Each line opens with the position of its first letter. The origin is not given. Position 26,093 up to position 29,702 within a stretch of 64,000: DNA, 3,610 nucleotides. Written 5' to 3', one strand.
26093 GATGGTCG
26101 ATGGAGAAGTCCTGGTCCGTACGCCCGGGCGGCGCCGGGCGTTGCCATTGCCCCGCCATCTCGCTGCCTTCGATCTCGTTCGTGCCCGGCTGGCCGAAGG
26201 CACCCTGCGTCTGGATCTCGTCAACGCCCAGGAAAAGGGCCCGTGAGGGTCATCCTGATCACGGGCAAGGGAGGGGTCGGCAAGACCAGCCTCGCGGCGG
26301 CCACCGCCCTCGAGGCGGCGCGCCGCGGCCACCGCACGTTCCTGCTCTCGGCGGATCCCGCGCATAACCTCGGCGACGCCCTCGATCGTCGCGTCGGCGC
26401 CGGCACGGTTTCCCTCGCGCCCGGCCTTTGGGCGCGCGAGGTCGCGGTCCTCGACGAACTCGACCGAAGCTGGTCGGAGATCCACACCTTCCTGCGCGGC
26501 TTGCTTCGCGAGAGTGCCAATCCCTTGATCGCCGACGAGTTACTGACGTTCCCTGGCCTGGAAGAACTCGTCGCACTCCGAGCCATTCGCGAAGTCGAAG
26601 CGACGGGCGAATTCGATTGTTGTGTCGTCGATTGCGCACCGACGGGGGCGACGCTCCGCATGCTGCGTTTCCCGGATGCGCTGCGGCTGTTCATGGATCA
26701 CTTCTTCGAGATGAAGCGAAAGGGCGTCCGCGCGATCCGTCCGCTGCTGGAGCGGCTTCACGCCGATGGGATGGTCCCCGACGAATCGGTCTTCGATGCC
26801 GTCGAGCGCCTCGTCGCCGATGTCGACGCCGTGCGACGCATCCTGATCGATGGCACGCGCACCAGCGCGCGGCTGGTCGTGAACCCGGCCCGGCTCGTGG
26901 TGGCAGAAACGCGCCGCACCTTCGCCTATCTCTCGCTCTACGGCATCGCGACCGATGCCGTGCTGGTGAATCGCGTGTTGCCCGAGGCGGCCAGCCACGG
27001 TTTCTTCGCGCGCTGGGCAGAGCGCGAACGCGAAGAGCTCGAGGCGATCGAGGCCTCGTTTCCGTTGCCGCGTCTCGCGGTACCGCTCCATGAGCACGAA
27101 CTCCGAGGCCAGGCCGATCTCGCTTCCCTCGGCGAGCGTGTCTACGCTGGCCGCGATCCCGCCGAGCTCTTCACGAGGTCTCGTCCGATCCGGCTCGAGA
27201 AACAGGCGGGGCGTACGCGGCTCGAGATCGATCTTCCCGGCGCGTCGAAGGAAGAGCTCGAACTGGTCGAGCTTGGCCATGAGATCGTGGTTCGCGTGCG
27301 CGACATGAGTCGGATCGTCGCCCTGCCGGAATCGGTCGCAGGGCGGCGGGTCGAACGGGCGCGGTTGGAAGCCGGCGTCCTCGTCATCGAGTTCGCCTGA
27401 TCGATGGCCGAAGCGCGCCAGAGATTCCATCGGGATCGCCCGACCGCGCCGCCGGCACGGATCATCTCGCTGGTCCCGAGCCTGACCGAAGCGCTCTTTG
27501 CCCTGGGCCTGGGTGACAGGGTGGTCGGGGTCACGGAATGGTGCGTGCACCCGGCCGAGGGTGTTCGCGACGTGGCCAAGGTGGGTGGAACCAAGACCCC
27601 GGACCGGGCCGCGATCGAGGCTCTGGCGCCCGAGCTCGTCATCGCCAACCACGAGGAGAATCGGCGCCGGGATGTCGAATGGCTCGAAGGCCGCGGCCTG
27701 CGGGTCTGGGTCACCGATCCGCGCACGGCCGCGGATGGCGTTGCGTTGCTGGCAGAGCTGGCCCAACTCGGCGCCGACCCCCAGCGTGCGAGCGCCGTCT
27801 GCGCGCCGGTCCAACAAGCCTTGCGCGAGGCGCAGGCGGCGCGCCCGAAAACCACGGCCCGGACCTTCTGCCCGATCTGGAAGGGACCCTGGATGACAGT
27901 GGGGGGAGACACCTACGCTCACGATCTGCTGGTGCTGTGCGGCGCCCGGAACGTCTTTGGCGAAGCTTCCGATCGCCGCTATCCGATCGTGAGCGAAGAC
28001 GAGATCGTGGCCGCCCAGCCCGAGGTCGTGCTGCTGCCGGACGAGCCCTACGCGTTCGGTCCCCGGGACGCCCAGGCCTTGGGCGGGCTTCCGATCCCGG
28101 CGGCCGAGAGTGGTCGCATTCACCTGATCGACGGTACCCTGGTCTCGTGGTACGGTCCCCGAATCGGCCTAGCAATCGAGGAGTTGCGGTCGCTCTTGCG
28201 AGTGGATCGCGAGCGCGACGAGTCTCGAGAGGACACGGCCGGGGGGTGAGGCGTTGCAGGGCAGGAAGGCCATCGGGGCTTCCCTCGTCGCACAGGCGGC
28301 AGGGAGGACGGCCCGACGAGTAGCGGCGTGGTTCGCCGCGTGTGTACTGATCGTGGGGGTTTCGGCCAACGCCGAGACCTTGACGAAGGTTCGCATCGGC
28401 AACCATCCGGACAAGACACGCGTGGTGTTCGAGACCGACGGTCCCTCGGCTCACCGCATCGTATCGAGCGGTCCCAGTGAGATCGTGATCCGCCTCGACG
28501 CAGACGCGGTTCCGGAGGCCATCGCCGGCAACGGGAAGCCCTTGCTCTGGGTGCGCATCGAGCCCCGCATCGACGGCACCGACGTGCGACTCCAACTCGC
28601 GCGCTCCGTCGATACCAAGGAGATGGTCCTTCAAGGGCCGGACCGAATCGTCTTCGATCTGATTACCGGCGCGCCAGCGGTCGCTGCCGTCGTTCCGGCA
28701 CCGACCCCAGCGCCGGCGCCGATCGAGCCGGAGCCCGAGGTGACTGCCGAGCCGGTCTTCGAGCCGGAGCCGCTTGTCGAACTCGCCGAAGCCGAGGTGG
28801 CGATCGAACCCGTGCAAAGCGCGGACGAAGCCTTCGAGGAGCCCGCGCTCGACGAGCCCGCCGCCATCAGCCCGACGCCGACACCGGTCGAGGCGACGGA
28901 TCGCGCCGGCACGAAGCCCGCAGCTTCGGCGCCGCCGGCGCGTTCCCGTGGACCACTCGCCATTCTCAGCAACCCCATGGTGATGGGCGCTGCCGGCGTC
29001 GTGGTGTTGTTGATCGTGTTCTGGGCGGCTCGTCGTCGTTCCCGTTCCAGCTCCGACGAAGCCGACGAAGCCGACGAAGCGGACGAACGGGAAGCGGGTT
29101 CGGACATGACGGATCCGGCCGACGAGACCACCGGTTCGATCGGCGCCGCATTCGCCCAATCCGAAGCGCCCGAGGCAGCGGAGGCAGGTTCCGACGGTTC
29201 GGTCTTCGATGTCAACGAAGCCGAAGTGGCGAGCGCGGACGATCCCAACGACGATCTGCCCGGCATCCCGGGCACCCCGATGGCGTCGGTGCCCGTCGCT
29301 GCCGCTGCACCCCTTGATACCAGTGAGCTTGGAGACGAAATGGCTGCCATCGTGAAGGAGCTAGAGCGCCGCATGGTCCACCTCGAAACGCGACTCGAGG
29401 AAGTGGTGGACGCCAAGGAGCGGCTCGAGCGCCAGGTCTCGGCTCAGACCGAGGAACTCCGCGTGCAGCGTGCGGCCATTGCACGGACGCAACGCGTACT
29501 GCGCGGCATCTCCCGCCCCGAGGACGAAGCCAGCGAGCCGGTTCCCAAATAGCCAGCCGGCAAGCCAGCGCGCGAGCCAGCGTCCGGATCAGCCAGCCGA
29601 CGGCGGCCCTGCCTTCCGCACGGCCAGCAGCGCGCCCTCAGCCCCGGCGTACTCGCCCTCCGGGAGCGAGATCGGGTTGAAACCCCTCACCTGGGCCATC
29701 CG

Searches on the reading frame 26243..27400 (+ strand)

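Call 59: search_protein_families(library=pfam, proteins=[window:26243-27400:+], max_evalue=0.0001)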
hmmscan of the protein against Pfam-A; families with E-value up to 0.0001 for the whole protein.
window:26243-27400:+ (385 aa): 5 families
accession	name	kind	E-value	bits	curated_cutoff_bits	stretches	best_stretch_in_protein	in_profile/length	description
PF02374.21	ArsA_ATPase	-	1.3e-70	238.5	24.3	1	1-301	1-304/305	Anion-transporting ATPase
PF17886.7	ArsA_HSP20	-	8.6e-15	54.5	22.5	1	323-384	2-63/63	HSP20-like domain found in ArsA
PF01656.29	CbiA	-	1.5e-06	28.6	25.4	1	4-105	2-54/125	CobQ/CobB/MinD/ParA nucleotide binding domain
PF13614.12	AAA_31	-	5.1e-06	27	27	1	2-137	2-131/177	AAA domain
PF01695.23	IstB_IS21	-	4.9e-05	23.4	24.1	1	4-72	95-161/238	IstB-like ATP binding protein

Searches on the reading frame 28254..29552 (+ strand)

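Call 59: search_protein_families(library=pfam, proteins=[window:28254-29552:+], max_evalue=0.0001)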
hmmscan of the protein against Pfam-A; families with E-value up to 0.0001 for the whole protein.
window:28254-29552:+ (432 aa): 1 family
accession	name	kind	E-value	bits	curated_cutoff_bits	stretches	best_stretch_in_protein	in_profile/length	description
PF11741.13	AMIN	-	2.1e-07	31.4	20.5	0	36-73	53-90/101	AMIN domain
